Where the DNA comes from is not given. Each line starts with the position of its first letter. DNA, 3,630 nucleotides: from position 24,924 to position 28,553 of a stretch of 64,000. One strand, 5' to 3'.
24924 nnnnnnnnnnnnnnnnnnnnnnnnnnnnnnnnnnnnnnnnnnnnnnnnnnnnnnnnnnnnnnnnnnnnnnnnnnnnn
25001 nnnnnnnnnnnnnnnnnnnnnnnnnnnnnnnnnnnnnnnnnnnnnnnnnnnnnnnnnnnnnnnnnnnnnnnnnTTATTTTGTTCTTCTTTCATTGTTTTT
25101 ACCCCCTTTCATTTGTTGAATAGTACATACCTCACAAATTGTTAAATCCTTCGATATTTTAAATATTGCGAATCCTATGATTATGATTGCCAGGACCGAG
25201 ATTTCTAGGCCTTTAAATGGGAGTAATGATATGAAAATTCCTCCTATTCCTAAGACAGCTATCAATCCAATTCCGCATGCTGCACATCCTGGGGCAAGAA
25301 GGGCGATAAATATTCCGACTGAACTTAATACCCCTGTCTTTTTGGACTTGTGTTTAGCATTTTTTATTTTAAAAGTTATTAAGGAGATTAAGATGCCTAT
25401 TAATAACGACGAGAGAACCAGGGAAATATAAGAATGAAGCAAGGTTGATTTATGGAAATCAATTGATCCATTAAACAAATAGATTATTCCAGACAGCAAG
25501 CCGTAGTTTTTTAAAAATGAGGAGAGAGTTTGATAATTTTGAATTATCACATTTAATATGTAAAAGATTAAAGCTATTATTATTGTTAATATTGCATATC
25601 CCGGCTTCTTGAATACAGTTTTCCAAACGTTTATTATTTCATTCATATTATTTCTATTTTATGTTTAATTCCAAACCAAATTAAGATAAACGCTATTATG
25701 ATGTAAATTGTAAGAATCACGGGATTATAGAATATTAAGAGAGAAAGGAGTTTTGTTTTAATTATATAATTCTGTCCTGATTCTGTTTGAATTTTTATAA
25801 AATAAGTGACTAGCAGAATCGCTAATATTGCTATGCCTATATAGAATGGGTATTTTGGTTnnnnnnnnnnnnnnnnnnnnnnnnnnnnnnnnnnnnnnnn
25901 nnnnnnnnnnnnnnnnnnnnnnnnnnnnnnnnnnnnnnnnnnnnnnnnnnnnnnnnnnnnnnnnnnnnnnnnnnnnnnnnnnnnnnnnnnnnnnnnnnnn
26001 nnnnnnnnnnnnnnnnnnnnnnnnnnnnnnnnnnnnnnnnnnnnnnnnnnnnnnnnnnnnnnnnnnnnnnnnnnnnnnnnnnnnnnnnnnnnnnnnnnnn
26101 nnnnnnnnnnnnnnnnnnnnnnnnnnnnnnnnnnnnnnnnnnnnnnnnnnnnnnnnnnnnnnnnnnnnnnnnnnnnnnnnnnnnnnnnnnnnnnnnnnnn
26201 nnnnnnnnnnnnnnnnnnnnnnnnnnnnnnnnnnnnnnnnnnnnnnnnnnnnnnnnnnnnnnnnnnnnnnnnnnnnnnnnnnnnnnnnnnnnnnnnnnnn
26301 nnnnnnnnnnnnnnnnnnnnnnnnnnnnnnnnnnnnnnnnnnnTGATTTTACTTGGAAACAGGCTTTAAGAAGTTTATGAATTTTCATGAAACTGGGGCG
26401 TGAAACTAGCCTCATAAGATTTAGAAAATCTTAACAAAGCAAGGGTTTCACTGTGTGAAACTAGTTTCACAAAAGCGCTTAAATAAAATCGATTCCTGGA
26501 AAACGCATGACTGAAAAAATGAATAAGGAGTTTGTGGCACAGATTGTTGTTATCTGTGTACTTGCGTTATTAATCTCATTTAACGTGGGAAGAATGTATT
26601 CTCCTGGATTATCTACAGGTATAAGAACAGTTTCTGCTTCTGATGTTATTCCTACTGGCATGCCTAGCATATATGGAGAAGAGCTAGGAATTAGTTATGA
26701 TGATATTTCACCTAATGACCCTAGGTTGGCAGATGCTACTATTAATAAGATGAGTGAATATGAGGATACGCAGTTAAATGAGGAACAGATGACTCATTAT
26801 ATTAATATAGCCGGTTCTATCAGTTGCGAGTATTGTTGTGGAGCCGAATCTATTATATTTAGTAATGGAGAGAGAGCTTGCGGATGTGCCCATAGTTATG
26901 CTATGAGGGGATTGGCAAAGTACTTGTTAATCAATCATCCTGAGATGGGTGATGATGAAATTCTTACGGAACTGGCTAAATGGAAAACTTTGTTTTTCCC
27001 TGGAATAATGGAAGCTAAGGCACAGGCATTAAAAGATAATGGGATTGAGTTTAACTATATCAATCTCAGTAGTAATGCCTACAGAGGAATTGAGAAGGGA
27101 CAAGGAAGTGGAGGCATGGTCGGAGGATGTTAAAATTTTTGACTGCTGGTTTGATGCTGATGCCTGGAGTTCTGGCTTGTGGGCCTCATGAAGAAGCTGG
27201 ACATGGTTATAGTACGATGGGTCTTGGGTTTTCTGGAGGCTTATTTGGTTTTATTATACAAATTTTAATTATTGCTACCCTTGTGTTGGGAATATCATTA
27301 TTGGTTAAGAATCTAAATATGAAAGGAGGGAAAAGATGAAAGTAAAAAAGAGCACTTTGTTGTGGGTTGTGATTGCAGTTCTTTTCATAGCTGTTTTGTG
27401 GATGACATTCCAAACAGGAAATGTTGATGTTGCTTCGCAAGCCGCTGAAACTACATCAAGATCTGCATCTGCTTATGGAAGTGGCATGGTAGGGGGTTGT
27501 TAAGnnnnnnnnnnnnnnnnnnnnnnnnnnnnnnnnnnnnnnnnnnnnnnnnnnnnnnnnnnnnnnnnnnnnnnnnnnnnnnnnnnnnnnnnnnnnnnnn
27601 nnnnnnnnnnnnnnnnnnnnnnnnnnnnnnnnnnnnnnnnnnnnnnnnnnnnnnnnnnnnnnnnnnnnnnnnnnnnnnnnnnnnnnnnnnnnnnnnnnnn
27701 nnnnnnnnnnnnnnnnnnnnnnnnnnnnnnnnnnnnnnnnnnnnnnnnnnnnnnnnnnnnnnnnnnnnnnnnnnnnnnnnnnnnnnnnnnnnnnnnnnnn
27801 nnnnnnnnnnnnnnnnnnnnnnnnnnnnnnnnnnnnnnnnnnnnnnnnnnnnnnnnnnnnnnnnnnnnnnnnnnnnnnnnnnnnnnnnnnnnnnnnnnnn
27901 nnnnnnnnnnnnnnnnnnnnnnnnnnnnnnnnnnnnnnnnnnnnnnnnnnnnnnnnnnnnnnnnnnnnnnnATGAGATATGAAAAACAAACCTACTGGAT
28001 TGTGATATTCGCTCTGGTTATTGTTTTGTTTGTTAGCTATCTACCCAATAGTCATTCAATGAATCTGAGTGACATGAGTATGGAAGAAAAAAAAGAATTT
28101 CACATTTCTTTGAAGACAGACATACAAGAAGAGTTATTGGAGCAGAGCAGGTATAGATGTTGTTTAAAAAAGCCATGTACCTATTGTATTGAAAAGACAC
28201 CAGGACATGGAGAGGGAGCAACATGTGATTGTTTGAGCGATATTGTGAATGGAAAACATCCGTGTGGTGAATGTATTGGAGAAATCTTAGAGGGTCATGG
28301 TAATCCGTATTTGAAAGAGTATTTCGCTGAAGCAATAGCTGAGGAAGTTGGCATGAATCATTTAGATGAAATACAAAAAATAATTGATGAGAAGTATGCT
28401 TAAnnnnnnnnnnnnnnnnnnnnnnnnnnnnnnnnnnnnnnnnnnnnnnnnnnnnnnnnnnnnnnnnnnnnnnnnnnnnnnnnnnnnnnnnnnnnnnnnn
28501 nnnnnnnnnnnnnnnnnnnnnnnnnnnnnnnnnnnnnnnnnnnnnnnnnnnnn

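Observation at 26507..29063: Seven tightly packed co-directional genes for short anchored Cys/His/Met-motif proteins around a DUF411 (CopG-like) gene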

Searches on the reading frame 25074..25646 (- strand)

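Call 3: search_protein_families(library=pfam, proteins=[window:25074-25646:-], max_evalue=1)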
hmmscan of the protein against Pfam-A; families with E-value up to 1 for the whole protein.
window:25074-25646:- (190 aa): 1 family
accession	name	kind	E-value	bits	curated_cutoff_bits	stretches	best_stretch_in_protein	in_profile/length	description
PF08019.17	EptA_B_N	-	0.14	12.5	22.3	0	12-52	92-132/152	Phosphoethanolamine transferase EptA/EptB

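Call 4: search_protein_families(library=ncbifam, proteins=[window:25074-25646:-], max_evalue=1)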
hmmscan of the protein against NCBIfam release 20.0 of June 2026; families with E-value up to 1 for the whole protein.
window:25074-25646:- (190 aa): 1 family
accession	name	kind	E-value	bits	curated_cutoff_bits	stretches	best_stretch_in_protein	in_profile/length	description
NF045683.1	MerT_CopZ_Se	exception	0.066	12.7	375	1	107-179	12-89/235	MerT/CopZ fusion-like heavy metal transport selenoprotein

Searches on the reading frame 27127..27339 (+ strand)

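Call 3: search_protein_families(library=pfam, proteins=[window:27127-27339:+], max_evalue=1)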
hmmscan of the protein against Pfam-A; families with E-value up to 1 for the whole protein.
window:27127-27339:+ (70 aa): 0 families

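Call 4: search_protein_families(library=ncbifam, proteins=[window:27127-27339:+], max_evalue=1)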
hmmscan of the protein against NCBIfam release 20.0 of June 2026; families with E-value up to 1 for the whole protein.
window:27127-27339:+ (70 aa): 1 family
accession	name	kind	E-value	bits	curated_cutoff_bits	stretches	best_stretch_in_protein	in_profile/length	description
NF004931.0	PRK06287.1-2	equivalog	0.028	14.7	142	1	27-63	67-103/107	cobalt transport protein CbiN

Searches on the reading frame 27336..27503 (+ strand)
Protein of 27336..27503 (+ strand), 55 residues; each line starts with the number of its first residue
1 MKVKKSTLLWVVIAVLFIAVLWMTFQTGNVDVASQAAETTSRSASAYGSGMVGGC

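Call 3: search_protein_families(library=pfam, proteins=[window:27336-27503:+], max_evalue=1)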
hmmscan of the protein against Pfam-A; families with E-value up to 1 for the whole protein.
window:27336-27503:+ (55 aa): 1 family
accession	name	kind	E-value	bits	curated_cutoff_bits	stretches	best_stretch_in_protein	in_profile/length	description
PF12730.13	ABC2_membrane_4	-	0.034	14.6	27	1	1-43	7-50/179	ABC-2 family transporter protein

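Call 4: search_protein_families(library=ncbifam, proteins=[window:27336-27503:+], max_evalue=1)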
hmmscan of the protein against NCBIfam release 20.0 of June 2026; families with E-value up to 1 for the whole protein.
window:27336-27503:+ (55 aa): 2 families
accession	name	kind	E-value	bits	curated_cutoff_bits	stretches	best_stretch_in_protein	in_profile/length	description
NF002334.0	PRK01294.1-2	equivalog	0.024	13.7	285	1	4-46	2-44/336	lipase secretion chaperone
TIGR03816.1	tadE_like_DECH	hypoth_equivalog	0.067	13.4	50.95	1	6-42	5-41/109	Rv3654c family TadE-like protein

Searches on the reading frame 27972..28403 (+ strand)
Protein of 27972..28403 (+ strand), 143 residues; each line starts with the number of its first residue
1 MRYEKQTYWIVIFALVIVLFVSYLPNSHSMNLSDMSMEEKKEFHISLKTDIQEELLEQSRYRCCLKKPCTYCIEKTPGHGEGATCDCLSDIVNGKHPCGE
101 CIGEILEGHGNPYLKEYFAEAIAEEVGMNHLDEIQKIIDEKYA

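Call 3: search_protein_families(library=pfam, proteins=[window:27972-28403:+], max_evalue=1)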
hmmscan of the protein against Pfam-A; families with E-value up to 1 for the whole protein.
window:27972-28403:+ (143 aa): 0 families

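Call 4: search_protein_families(library=ncbifam, proteins=[window:27972-28403:+], max_evalue=1)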
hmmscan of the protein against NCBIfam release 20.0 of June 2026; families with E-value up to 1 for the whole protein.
window:27972-28403:+ (143 aa): 1 family
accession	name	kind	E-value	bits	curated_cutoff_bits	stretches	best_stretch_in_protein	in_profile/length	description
NF045773.1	cytochro_C550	exception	0.023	14.6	125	0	95-125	57-87/118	cytochrome c550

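Call 28: find_homologous_proteins(query=window:27972-28403:+, max_evalue=0.01)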
Query window:27972-28403:+ (143 aa): 608 proteins with E <= 0.01 among 624 candidates; the best 120 are listed.
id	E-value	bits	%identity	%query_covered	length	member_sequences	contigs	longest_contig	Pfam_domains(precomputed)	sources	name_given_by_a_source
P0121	9.7e-94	329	100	100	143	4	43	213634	-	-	-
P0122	2.2e-71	257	73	100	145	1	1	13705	-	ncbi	-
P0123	1.1e-59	219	65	98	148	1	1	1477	-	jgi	-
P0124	6.6e-59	216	71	89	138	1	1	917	-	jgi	jgi:hypothetical protein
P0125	1.4e-57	212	66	100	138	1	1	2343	-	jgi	jgi:hypothetical protein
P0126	5.1e-54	200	69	87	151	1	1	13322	-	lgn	-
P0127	8.5e-54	199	61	98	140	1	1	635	-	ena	-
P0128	2.7e-53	198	67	92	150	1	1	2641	-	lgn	-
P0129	3.8e-53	197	59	99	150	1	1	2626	-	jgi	jgi:hypothetical protein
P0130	8.4e-53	196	72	78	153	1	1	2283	-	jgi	jgi:hypothetical protein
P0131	9.8e-53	196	63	97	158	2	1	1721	-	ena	-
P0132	1.4e-52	196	65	99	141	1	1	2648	-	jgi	jgi:hypothetical protein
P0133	1.6e-52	195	69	93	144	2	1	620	-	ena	-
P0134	3.4e-52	194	62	97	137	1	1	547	-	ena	-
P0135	1.0e-51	193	70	78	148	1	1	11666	-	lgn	-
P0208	2.7e-48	182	60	97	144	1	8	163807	-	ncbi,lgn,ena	-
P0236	3.1e-47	178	58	99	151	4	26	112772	-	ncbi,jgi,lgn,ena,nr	ncbi:MAG: hypothetical protein HOA57_01090 [Candidatus Magasanikbacteria bacterium]|jgi:hypothetical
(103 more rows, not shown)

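Call 29: find_encoding_contigs(protein=P0122, flank=5000, max_places=1)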
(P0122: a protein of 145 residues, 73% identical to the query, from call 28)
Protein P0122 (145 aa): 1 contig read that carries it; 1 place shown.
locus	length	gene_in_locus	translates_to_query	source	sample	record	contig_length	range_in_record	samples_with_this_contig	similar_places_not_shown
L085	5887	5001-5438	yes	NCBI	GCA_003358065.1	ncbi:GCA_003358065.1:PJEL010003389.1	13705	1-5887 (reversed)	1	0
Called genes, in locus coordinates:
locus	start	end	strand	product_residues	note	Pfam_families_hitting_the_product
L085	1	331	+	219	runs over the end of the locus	-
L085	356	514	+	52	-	-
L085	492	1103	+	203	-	-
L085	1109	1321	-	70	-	-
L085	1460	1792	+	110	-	-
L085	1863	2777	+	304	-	PF13462:Thioredoxin_4, PF01323:DSBA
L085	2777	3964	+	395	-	PF00155:Aminotran_1_2, PF00266:Aminotran_5, PF01041:DegT_DnrJ_EryC1, PF01053:Cys_Met_Meta_PP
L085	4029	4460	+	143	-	-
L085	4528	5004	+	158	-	PF04214:DUF411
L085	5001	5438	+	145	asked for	-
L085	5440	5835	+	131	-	PF00581:Rhodanese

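Call 30: find_encoding_contigs(protein=P0236, flank=5000, max_places=2)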
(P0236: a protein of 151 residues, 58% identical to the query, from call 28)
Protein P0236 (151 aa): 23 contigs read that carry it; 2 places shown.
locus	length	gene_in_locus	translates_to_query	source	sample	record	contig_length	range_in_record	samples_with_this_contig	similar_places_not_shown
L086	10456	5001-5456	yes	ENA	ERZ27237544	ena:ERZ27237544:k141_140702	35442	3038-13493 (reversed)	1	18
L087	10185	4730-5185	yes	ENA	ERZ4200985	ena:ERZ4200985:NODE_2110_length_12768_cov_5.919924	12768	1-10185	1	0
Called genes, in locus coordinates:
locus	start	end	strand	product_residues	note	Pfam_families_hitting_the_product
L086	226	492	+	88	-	PF01713:Smr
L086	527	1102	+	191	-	PF04542:Sigma70_r2, PF08281:Sigma70_r4_2, PF04545:Sigma70_r4 (weak)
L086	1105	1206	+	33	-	-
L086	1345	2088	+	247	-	-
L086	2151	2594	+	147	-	-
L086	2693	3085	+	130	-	-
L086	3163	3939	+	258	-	PF13098:Thioredoxin_2, PF13462:Thioredoxin_4, PF01323:DSBA (weak)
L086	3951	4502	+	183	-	-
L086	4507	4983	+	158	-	PF04214:DUF411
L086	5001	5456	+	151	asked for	-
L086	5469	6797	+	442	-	PF00403:HMA, PF13386:DsbD_2, PF13473:Cupredoxin_1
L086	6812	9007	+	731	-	PF00403:HMA, PF08282:Hydrolase_3 (faint), PF00122:E1-E2_ATPase, PF00702:Hydrolase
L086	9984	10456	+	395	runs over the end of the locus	PF19425:Csd3_N2, PF01551:Peptidase_M23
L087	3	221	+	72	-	?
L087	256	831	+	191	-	PF04542:Sigma70_r2, PF08281:Sigma70_r4_2, PF04545:Sigma70_r4 (weak)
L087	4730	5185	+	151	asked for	-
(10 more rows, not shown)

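Call 31: find_encoding_contigs(protein=P0208, flank=5000, max_places=2)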
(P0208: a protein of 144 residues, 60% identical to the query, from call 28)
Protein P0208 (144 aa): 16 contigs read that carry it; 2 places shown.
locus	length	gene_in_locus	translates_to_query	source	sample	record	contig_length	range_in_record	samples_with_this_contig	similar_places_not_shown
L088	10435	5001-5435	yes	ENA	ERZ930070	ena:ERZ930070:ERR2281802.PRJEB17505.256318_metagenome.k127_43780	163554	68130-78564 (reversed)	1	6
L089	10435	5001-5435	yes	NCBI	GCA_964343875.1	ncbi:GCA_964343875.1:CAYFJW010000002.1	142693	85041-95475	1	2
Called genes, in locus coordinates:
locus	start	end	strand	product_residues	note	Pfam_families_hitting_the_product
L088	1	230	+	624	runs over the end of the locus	PF01261:AP_endonuc_2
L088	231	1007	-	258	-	-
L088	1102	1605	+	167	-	PF12802:MarR_2 (weak), PF13412:HTH_24 (weak), PF24034:DUF7343 (weak)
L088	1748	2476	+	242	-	PF13098:Thioredoxin_2 (faint), PF13462:Thioredoxin_4, PF01323:DSBA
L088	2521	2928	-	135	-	-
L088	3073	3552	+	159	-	PF24034:DUF7343, PF12802:MarR_2 (weak)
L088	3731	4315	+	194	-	-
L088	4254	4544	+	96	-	-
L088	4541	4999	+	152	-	PF04214:DUF411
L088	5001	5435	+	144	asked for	-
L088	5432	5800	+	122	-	PF00581:Rhodanese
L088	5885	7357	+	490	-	PF02789:Peptidase_M17_N, PF00883:Peptidase_M17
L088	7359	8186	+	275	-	PF01909:NTP_transf_2, PF18765:Polbeta (weak)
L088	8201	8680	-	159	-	-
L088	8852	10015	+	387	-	PF22025:ThiI_fer, PF02926:THUMP, PF02568:ThiI, PF06508:QueC (weak)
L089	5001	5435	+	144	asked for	-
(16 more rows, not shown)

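Call 50: search_solved_structures(query=A4, max_evalue=10, show_alignments=2)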
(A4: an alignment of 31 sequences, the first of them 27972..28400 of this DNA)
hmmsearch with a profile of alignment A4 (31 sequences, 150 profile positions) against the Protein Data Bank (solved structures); distinct sequences matched with E-value up to 10: 0.

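Call 51: search_protein_families(library=pfam, alignment_id=A4, max_evalue=1)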
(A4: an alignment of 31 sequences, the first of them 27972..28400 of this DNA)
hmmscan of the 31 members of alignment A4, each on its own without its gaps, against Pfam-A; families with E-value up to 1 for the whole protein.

A. member 1, window:27972-28400:+ (143 aa): 0 families

B. families by the number of members that match (of 31 scanned): 11 families
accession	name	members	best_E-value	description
PF01852.25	START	3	0.02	START domain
PF21085.3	CusS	1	0.085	CusS sensor domain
PF12911.12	OppC_N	1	0.12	N-terminal TM domain of oligopeptide transport permease C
PF20558.3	DUF6769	1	0.13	Family of unknown function (DUF6769)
PF00902.23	TatC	1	0.14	Sec-independent protein translocase protein (TatC)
PF22440.1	SirC_C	1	0.19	SirC C-terminal domain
PF08510.17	PIG-P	1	0.23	PIG-P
PF20996.2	DUF5581_N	1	0.25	Family of unknown function (DUF5581) N-terminal domain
PF23531.1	Microp_apicomplexa_17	1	0.25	Apicomplexa microprotein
PF16069.10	DUF4811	1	0.37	Domain of unknown function (DUF4811)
PF15079.11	Tsc35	1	0.54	Testis-specific protein 35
